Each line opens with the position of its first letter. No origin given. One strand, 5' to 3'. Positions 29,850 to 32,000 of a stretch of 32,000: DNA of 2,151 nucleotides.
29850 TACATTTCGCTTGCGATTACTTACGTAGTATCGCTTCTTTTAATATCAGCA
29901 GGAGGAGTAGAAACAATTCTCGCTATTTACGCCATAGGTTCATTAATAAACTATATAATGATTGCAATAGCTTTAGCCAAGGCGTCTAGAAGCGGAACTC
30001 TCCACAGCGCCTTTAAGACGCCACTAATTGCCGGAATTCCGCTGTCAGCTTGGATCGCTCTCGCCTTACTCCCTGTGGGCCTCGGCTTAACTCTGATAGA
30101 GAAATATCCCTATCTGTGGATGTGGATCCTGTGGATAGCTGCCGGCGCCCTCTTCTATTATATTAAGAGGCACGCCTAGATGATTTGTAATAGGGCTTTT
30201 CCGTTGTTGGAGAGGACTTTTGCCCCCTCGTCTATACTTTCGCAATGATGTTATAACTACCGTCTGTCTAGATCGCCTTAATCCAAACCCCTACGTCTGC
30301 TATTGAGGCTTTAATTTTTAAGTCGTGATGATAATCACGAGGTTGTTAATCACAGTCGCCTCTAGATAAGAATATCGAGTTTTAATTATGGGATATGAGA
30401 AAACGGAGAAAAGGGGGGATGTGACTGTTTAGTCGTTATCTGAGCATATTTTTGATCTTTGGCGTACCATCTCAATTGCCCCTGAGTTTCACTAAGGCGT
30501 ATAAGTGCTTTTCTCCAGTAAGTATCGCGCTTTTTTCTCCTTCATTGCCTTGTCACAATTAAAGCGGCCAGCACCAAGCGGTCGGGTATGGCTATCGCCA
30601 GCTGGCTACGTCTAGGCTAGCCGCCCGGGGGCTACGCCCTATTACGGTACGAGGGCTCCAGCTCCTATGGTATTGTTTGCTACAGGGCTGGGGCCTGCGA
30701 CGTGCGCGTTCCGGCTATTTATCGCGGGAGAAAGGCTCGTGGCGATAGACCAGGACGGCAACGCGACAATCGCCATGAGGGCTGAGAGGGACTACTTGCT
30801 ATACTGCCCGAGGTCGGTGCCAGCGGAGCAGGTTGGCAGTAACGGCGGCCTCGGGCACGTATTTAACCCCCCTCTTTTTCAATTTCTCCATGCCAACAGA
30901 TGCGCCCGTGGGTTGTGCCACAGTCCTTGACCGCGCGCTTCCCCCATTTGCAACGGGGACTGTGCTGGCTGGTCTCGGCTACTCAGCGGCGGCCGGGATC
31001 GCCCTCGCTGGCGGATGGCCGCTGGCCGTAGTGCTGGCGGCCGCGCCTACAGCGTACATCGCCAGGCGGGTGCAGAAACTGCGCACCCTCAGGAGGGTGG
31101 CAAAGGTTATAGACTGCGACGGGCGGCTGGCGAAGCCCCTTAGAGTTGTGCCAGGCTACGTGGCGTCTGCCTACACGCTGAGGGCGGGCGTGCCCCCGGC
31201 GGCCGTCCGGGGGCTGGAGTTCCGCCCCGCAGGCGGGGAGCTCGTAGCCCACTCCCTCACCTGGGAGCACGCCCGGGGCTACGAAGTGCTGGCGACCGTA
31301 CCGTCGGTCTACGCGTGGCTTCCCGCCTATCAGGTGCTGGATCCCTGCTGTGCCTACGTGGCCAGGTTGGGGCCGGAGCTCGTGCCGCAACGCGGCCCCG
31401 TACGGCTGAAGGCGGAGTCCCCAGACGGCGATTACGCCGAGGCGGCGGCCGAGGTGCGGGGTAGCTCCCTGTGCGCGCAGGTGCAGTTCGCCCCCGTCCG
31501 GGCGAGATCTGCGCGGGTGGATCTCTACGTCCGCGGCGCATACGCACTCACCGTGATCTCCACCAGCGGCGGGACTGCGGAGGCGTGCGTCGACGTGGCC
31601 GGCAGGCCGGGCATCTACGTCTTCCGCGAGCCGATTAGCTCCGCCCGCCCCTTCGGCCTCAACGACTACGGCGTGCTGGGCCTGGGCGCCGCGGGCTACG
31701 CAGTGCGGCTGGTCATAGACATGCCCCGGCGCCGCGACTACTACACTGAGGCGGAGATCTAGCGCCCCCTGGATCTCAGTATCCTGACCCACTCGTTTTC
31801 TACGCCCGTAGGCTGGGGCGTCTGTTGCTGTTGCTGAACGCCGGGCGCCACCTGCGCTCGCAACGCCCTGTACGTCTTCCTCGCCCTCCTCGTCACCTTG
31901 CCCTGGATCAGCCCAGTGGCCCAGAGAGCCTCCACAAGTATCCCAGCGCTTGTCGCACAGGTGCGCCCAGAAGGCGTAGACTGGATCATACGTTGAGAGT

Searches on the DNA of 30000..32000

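Call 92: search_rna_families(source=window, start=30000, end=32000, threshold=evalue, max_evalue=0.1)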
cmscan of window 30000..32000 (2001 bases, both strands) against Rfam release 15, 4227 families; matches with E-value up to 0.1: 0.
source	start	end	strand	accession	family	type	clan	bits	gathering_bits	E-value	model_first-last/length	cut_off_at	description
